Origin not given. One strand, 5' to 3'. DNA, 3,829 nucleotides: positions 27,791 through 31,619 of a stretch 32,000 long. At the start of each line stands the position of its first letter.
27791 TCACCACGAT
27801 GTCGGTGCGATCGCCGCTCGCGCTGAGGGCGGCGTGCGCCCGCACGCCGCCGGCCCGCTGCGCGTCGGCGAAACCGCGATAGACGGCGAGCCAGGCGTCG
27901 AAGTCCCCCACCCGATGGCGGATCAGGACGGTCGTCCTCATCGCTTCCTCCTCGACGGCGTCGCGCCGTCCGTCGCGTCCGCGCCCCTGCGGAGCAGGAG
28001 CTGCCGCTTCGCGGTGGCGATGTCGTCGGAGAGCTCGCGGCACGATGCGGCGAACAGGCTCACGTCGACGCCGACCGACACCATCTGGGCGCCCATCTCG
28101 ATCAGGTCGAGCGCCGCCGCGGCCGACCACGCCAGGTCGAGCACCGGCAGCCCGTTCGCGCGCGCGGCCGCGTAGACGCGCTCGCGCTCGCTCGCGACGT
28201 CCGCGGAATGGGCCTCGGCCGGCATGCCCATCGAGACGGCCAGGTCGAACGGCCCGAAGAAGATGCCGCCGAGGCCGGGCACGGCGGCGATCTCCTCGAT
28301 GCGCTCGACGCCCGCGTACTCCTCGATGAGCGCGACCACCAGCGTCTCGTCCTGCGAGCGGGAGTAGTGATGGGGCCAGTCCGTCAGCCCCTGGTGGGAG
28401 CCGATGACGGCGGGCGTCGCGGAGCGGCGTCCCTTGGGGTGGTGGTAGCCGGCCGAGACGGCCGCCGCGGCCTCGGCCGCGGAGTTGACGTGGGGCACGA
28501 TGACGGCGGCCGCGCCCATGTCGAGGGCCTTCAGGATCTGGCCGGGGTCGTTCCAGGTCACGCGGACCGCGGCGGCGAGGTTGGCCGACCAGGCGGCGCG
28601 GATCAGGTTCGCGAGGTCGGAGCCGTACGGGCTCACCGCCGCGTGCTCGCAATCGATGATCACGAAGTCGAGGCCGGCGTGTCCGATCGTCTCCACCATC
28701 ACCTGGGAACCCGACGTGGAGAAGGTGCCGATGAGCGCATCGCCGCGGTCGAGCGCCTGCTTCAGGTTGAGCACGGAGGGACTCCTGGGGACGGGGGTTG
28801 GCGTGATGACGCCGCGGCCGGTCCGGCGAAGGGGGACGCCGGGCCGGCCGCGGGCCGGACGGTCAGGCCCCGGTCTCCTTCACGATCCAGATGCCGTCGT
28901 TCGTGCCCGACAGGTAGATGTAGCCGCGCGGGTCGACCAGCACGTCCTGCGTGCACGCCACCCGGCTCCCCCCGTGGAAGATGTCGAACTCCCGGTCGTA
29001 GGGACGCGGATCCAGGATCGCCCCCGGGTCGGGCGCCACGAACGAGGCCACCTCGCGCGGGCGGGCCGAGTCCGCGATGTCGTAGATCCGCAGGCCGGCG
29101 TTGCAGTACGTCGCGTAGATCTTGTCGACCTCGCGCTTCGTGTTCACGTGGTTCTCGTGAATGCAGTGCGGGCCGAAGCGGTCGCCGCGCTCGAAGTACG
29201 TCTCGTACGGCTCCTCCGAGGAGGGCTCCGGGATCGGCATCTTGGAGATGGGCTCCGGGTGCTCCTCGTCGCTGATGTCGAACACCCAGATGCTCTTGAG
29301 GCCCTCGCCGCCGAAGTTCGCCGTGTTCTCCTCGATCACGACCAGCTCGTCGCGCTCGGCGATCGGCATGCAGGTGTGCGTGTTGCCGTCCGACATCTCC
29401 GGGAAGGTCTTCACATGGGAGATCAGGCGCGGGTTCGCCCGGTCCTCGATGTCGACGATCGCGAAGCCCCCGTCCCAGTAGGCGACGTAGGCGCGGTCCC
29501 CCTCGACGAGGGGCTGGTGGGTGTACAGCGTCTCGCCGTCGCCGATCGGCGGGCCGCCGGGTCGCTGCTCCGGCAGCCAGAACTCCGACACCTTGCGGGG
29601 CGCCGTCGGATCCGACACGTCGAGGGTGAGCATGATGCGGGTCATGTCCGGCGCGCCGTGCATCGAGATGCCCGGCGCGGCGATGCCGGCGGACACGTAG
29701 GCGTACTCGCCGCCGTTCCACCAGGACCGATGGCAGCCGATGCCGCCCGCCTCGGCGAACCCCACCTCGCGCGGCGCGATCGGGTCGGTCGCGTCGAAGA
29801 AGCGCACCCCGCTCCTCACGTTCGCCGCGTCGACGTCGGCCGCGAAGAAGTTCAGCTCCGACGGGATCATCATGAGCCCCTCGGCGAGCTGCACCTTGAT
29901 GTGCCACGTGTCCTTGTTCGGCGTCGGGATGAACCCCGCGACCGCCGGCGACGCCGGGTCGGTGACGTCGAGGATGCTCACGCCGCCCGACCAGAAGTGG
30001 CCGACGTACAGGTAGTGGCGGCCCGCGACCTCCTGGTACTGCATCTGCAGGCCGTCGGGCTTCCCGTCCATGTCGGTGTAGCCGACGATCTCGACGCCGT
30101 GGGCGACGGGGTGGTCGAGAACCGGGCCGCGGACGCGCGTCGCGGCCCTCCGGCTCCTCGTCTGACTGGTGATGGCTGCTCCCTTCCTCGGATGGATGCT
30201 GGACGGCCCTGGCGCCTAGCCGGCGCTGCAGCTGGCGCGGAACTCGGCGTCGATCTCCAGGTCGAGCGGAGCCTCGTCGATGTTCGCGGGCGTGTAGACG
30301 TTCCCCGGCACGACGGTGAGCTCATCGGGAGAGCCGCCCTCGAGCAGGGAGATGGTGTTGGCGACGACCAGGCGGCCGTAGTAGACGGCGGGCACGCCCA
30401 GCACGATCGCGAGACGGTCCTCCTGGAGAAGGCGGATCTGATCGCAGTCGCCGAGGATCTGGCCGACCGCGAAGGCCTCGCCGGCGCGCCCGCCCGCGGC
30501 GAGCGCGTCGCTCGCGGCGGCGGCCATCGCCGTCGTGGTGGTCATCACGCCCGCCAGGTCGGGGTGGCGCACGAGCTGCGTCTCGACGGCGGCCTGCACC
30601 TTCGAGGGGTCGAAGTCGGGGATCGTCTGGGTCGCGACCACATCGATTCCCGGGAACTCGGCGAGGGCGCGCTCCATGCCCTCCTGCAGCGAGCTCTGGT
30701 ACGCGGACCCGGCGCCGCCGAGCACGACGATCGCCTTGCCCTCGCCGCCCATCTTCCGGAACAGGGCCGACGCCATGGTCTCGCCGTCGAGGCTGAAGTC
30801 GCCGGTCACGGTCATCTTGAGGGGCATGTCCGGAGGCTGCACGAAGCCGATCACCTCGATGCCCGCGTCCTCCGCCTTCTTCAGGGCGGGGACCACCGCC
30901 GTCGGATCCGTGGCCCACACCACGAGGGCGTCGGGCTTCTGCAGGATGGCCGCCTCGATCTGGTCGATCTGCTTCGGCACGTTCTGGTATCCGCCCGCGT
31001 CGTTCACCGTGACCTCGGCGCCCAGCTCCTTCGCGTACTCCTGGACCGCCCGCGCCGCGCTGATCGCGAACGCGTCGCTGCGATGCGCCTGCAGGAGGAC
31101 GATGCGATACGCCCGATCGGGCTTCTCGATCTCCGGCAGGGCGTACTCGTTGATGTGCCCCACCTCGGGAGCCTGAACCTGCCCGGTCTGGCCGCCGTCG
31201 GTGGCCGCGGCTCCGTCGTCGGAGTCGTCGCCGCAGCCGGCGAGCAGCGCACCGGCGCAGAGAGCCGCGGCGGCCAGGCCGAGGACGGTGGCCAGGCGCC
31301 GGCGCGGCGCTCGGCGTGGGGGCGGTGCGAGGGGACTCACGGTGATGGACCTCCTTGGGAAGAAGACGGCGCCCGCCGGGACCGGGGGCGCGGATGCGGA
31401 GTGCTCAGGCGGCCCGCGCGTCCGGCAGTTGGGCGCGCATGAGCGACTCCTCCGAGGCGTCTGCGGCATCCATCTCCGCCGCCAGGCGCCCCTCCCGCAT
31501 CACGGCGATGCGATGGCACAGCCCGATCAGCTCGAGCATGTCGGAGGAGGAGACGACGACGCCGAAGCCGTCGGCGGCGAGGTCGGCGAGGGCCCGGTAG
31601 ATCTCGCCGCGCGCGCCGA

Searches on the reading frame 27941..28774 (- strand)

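Call 44: search_protein_families(library=pfam, proteins=[window:27941-28774:-])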
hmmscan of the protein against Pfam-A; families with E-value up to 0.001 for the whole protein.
window:27941-28774:- (278 aa): 1 family
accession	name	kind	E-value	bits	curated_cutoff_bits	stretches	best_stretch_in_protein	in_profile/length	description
PF03328.21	HpcH_HpaI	-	2e-38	132.3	25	1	15-242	2-219/221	HpcH/HpaI aldolase/citrate lyase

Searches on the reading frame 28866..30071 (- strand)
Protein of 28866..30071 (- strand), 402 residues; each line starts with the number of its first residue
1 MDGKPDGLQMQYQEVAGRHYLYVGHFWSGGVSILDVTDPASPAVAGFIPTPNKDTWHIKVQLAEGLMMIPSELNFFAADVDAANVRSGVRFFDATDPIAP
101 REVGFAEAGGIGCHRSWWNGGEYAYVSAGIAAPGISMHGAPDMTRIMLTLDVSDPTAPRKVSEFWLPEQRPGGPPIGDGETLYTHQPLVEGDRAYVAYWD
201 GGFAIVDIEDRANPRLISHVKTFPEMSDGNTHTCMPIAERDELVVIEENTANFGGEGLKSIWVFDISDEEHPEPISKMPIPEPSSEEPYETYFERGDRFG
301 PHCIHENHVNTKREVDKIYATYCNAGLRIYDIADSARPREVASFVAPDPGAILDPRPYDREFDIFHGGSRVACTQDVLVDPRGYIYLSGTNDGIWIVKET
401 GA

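Call 44: search_protein_families(library=pfam, proteins=[window:28866-30071:-])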
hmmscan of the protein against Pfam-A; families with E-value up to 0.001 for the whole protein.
window:28866-30071:- (402 aa): 2 families
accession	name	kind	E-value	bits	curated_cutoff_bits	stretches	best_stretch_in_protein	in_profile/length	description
PF08309.17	LVIVD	-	6.5e-15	54.6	20.2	1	189-222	9-42/42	LVIVD repeat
PF05694.17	SBP56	-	0.00029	20.2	34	0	88-146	327-373/453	56kDa selenium binding protein (SBP56)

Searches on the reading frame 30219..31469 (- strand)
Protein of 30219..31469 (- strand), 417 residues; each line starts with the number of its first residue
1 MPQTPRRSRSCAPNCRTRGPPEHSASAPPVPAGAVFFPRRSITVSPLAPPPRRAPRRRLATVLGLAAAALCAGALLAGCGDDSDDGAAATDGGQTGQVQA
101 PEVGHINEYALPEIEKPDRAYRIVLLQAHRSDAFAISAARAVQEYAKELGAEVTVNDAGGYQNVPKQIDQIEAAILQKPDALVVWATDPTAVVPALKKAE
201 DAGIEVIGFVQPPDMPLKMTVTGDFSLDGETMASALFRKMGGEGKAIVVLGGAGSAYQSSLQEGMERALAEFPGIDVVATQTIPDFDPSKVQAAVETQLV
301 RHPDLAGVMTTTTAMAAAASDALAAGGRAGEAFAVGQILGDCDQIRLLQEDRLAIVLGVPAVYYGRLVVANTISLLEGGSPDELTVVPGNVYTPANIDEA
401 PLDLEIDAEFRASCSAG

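Call 44: search_protein_families(library=pfam, proteins=[window:30219-31469:-])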
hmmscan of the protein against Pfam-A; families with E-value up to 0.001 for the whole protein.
window:30219-31469:- (417 aa): 2 families
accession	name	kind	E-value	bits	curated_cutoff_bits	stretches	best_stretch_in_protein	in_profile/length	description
PF13407.12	Peripla_BP_4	-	1.5e-41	143.1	35.1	1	124-378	2-256/258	Periplasmic binding protein domain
PF00532.27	Peripla_BP_1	-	1.4e-07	31.7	22.2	1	124-329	5-207/281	Periplasmic binding proteins and sugar binding domain of LacI family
